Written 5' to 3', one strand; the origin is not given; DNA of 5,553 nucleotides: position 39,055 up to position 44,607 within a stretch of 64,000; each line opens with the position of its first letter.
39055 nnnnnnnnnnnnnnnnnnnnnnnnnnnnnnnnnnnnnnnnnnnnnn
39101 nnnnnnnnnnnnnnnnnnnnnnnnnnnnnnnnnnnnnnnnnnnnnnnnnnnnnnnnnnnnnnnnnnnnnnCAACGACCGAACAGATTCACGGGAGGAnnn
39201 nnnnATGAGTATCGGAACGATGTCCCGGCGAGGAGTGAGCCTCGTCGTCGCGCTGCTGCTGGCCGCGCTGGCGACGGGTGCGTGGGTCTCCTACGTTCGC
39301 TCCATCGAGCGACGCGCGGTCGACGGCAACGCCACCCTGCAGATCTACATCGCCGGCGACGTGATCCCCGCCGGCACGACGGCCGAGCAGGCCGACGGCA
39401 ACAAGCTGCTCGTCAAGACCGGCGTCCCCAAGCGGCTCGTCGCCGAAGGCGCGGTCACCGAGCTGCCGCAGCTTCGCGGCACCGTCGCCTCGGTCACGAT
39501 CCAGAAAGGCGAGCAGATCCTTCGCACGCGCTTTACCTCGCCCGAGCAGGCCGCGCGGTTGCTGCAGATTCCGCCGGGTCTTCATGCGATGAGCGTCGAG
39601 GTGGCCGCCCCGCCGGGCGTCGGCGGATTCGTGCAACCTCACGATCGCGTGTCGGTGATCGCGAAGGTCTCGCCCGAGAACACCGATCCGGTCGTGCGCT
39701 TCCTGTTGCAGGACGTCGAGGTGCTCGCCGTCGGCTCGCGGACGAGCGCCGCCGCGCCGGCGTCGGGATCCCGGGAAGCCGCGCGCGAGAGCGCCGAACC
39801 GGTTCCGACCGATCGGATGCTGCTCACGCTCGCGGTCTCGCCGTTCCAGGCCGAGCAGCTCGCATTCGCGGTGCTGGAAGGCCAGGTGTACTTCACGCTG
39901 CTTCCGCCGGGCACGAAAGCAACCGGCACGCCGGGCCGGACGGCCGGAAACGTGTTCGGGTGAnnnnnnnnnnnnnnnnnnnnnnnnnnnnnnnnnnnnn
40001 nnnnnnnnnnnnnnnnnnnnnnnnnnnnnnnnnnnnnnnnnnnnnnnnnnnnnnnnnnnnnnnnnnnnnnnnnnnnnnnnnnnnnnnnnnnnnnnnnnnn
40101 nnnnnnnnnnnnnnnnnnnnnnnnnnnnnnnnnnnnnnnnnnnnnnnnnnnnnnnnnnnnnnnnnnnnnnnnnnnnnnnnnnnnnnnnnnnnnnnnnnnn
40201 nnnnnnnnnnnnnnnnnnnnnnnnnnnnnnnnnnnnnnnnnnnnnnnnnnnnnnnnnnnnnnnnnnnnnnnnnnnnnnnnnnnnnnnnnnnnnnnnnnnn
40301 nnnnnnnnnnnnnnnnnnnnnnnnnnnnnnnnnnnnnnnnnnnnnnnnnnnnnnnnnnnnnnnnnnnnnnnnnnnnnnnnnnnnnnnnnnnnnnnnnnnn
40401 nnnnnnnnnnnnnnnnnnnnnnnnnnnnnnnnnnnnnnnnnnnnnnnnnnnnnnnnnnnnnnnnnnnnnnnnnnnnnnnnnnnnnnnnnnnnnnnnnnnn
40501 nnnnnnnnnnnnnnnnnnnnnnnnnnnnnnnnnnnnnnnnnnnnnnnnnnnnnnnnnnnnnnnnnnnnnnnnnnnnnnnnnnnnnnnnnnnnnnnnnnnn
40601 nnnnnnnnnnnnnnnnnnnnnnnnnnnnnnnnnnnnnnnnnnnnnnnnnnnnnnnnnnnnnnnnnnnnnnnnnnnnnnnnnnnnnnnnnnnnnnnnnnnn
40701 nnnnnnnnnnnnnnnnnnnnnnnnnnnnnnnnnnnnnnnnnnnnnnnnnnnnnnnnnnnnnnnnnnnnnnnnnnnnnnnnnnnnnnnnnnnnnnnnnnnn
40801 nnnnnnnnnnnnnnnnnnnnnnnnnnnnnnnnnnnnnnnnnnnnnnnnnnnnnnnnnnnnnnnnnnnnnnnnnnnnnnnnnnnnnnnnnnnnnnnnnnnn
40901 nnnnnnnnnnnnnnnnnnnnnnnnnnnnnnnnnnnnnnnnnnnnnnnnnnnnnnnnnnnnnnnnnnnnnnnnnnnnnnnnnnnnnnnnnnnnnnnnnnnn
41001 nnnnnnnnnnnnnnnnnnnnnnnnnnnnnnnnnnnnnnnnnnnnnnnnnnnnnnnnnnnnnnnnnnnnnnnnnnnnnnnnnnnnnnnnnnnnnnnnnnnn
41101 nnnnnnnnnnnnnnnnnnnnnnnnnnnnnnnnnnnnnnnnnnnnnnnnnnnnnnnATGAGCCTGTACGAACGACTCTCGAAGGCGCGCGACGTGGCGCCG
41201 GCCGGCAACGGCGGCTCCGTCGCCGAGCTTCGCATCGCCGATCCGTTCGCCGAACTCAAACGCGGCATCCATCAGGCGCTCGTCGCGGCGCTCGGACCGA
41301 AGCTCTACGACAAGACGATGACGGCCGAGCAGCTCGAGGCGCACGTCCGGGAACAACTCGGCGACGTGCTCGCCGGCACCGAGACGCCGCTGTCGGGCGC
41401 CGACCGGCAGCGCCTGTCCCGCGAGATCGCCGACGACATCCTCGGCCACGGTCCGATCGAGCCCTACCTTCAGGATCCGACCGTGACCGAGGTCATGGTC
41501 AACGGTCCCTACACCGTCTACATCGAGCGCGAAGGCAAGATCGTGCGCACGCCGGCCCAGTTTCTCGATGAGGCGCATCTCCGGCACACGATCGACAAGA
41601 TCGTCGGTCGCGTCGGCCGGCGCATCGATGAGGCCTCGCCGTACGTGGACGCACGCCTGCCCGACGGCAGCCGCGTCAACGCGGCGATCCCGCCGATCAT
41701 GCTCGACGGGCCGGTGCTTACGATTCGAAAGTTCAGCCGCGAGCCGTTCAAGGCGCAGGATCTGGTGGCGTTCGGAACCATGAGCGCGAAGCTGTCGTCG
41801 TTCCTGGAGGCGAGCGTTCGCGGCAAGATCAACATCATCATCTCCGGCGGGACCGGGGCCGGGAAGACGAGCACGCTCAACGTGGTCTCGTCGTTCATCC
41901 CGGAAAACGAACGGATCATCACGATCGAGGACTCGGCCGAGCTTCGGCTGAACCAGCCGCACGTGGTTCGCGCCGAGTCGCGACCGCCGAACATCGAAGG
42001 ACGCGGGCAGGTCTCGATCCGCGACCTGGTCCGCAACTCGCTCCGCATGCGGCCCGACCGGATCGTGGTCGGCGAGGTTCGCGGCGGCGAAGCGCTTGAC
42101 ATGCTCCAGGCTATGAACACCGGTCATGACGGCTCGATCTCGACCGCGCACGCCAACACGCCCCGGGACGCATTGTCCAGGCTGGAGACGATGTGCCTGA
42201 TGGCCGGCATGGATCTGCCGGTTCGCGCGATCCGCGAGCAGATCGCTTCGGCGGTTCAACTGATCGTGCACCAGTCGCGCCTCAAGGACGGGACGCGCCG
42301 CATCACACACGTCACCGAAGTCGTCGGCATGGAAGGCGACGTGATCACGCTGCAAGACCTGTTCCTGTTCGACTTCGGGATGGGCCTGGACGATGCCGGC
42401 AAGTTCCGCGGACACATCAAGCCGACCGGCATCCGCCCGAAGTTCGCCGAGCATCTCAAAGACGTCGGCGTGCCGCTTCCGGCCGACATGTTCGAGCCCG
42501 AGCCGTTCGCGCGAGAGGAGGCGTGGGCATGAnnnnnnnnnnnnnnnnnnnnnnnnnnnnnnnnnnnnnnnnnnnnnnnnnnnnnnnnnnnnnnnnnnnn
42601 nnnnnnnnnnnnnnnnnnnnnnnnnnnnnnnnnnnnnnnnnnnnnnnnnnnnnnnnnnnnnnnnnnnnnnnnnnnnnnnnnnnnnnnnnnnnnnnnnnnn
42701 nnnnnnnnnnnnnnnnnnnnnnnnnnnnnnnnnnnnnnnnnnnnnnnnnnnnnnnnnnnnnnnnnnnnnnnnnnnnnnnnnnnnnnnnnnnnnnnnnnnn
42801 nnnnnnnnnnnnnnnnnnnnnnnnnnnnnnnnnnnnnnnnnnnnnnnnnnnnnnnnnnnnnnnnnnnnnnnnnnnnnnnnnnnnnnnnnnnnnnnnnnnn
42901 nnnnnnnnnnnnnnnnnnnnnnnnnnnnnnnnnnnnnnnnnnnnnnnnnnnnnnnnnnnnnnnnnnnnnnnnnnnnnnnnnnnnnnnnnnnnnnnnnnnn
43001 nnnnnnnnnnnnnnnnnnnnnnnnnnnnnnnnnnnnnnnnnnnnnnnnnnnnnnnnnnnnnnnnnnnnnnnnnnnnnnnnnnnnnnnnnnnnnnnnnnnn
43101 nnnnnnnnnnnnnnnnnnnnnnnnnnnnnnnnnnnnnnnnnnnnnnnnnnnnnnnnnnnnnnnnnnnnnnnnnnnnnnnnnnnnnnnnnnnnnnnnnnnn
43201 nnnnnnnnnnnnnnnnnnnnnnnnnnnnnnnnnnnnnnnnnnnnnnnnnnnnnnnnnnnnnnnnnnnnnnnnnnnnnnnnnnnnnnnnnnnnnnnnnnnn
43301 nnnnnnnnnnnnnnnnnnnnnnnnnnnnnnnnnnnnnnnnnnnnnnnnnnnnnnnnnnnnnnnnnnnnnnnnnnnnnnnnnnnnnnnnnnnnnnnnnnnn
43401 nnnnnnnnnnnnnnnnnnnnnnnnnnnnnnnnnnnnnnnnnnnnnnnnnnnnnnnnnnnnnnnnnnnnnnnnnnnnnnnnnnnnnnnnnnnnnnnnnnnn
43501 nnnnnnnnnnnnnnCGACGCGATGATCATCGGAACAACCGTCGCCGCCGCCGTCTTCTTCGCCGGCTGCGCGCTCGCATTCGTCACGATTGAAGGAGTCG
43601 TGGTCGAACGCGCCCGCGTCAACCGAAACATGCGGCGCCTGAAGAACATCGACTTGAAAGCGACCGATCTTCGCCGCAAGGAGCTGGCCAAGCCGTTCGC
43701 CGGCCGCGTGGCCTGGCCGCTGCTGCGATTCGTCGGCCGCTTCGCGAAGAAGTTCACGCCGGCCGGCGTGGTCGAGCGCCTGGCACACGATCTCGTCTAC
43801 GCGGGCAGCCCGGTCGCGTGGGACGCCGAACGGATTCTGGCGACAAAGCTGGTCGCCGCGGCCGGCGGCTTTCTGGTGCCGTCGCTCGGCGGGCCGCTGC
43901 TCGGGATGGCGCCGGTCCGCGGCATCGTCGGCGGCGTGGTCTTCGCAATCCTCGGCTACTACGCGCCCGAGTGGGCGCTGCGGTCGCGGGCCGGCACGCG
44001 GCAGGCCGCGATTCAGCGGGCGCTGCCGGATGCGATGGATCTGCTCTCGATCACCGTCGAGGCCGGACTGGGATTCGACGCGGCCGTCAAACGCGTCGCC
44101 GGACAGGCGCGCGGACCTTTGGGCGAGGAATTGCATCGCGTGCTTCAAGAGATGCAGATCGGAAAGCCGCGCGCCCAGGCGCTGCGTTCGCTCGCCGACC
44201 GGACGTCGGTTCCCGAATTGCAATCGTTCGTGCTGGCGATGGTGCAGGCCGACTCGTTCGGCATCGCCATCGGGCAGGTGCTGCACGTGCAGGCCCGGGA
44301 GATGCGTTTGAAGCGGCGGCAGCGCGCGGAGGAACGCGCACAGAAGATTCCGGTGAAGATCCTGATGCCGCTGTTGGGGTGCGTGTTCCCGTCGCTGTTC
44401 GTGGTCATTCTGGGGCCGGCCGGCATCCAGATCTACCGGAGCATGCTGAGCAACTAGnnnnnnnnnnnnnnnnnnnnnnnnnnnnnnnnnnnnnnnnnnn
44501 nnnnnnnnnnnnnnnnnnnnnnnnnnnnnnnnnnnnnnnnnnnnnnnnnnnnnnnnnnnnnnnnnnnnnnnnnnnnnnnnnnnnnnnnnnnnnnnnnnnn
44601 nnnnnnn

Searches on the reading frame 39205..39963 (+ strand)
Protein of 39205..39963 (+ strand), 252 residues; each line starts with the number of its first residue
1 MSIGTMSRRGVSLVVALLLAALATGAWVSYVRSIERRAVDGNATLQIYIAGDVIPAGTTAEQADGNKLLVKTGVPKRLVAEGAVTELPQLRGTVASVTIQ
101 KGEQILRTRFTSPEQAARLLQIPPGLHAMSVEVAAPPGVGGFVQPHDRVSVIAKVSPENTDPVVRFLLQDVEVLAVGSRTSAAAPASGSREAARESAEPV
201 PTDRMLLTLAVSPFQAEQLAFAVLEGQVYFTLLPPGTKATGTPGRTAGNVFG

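Call 51: search_protein_families(library=pfam, proteins=[window:39205-39963:+], max_evalue=0.001)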
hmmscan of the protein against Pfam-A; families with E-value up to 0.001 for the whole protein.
window:39205-39963:+ (252 aa): 1 family
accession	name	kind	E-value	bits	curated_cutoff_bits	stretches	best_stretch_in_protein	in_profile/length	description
PF16976.10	RcpC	-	6.2e-20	71.7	28.8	1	121-232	6-113/114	Flp pilus assembly protein RcpC/CpaB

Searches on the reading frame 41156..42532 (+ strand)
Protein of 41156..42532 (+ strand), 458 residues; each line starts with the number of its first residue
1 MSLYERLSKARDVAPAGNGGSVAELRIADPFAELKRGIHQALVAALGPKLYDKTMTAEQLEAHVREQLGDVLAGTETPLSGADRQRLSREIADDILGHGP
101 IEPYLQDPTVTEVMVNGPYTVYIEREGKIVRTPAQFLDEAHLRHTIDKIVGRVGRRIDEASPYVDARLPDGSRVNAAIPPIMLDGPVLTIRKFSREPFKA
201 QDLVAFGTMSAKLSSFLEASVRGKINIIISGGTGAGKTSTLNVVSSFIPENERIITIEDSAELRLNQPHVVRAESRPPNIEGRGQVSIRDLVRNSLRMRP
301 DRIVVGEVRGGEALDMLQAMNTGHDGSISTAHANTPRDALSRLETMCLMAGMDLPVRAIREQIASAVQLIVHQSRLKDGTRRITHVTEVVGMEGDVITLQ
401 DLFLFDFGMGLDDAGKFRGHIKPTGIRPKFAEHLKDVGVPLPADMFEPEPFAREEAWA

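Call 51: search_protein_families(library=pfam, proteins=[window:41156-42532:+], max_evalue=0.001)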
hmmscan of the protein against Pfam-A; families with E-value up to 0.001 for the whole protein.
window:41156-42532:+ (458 aa): 1 family
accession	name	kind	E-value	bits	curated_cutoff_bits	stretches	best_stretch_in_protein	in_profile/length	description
PF00437.27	T2SSE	-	6.2e-64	216.4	24.9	1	97-373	4-275/370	Type II/IV secretion system protein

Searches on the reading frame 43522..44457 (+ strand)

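Call 51: search_protein_families(library=pfam, proteins=[window:43522-44457:+], max_evalue=0.001)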
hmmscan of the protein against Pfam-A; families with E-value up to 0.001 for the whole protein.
window:43522-44457:+ (311 aa): 1 family
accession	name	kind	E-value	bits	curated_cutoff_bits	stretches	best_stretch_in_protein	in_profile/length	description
PF00482.28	T2SSF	-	4.8e-23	81.9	25.2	1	172-297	2-124/125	Type II secretion system (T2SS), protein F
